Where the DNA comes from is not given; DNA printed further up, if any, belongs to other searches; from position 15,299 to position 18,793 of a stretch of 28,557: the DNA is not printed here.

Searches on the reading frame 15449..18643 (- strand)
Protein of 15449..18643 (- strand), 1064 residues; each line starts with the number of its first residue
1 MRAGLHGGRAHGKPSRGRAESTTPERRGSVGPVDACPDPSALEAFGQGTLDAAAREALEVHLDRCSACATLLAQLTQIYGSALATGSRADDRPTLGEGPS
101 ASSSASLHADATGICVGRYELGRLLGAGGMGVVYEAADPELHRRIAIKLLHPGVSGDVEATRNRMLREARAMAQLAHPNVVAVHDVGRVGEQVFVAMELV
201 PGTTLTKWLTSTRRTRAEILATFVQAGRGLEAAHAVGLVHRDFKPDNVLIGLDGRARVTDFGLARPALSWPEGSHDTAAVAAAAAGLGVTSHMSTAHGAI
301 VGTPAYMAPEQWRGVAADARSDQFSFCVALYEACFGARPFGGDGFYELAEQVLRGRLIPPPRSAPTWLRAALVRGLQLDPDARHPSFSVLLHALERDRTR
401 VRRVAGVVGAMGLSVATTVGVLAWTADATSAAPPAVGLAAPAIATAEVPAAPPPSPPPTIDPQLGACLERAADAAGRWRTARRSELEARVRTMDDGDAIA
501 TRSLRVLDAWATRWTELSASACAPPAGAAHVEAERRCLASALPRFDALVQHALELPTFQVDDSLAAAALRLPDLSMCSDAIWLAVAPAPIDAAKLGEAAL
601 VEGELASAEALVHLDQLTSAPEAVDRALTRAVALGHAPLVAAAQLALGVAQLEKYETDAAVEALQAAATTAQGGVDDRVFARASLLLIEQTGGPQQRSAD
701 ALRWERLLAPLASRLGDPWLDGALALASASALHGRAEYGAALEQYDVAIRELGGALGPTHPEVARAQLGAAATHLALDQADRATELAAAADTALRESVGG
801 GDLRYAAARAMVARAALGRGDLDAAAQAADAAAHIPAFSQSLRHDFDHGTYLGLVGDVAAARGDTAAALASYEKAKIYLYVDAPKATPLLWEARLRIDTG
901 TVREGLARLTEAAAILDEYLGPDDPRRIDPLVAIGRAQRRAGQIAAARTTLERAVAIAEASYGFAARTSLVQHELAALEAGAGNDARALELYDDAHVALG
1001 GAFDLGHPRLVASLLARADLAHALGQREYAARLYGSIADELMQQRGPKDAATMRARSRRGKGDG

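Call 4: search_protein_families(library=pfam, proteins=[window:15449-18643:-], max_evalue=1)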
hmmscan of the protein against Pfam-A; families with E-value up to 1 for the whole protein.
window:15449-18643:- (1064 aa): 5 families
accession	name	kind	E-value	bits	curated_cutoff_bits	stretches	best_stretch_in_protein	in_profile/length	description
PF00069.31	Pkinase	-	1.3e-34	120.2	31.7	1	119-383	1-251/263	Protein kinase domain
PF07714.23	PK_Tyr_Ser-Thr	-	2.8e-29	102.7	23.1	1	121-393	3-257/258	Protein tyrosine and serine/threonine kinase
PF13424.12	TPR_12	-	6.8e-14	52.3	30.1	3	894-960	11-77/77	Tetratricopeptide repeat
PF03109.22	ABC1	-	0.00023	20.8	22.9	1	191-265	141-215/244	ABC1 atypical kinase-like domain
PF13490.11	zf-HC2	-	0.0037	17.8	22.2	1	48-69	14-35/35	Putative zinc-finger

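Call 5: search_protein_families(library=ncbifam, proteins=[window:15449-18643:-], max_evalue=1)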
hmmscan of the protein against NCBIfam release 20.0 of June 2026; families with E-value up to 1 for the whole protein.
window:15449-18643:- (1064 aa): 20 families
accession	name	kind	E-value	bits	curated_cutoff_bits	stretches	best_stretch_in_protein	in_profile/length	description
NF033483.0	PknB_PASTA_kin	equivalog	4.9e-64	217.3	450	1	116-398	6-269/563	Stk1 family PASTA domain-containing Ser/Thr kinase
NF052427.1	StpK7MSMEG_1200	equivalog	1.7e-43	149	900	1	116-403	6-274/601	serine/threonine protein kinase StpK7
NF009651.0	PRK13184.1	equivalog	7.9e-43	146.5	839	1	117-395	2-288/932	serine/threonine-protein kinase PknD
NF047741.1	antiphage_MADS6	equivalog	1.1e-37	129.9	460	2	63-219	445-593/612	methylation-associated defense system protein kinase MAD6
TIGR03903.1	TOMM_kin_cyc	equivalog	3.9e-28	97.9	705.75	1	143-370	4-215/1267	TOMM system kinase/cyclase fusion protein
NF038150.1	lanthi_synth_IV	equivalog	2.2e-20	72.6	650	1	106-400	181-459/851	class IV lanthionine synthetase LanL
NF053615.1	SerThrKinAfsKStmc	equivalog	3e-17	62.6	1300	1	116-354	12-227/809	protein serine/threonine kinase AfsK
NF038151.1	lanthi_synth_III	equivalog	2.1e-13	49.6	575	1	118-268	221-387/833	class III lanthionine synthetase LanKC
NF058632.1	SerThrKinPrkT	equivalog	2.4e-09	36.7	280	1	118-260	22-161/322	serine/threonine protein kinase PrkT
NF011463.0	PRK14879.1-4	equivalog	2.4e-08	33.7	188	1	157-265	57-161/237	Kae1-associated kinase Bud32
TIGR03724.2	arch_bud32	equivalog_domain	5.7e-08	32.5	125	1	160-267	35-134/193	KEOPS complex kinase/ATPase Bud32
NF040586.1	FxSxx_TPR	equivalog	9.5e-08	31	300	2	899-1056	527-685/830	FxSxx-COOH system tetratricopeptide repeat protein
NF043056.1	T4SS_LegK1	equivalog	4.2e-06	25.6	550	1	190-326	151-276/516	Dot/Icm T4SS effector kinase LegK1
NF011464.0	PRK14879.1-7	equivalog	6.8e-05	22.7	246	1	157-264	45-149/221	Kae1-associated kinase Bud32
NF006620.0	PRK09188.1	equivalog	0.00036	19.7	490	1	220-265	114-160/365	serine/threonine protein kinase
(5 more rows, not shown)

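Call 76: search_protein_families(library=padloc, proteins=[window:15449-18643:-], max_evalue=0.001)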
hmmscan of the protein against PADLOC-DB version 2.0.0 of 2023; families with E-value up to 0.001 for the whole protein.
window:15449-18643:- (1064 aa): 31 families (the best 25 are shown)
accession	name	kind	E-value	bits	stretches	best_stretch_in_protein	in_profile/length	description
PDLC04042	PD-T4-6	-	1.2e-69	233.2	1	114-400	6-275/292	-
PDLC01088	C3a189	-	3.1e-68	229.1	1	123-795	3-615/840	kinase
PDLC04053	PD-T4-6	-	7.3e-66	220.7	1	114-396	6-270/311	-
PDLC04061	PD-T4-6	-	2.2e-61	206.9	1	112-456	11-337/510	-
PDLC04039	PD-T4-6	-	2.4e-58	196.3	1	112-458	9-333/458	-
PDLC04043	PD-T4-6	-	5.6e-58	195.1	1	113-399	11-279/452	-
PDLC04138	mad6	-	9.5e-58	194.6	1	107-397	41-313/659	mads_6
PDLC04060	PD-T4-6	-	2.3e-52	176.5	1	116-393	7-265/486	-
PDLC04054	PD-T4-6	-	1.3e-48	164.3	1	111-502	5-326/347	-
PDLC04057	PD-T4-6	-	5.2e-48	162.1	1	115-393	6-266/443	-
PDLC04052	PD-T4-6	-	1.1e-46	158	1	116-397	8-276/496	-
PDLC04047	PD-T4-6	-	1.1e-45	154.2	2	115-264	8-158/327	-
PDLC04041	PD-T4-6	-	1.6e-45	154.2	1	109-524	20-378/443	-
PDLC04048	PD-T4-6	-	7.3e-43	145.3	1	114-349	7-221/354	-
PDLC04040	PD-T4-6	-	4.8e-39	132.5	1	124-376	1-244/547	-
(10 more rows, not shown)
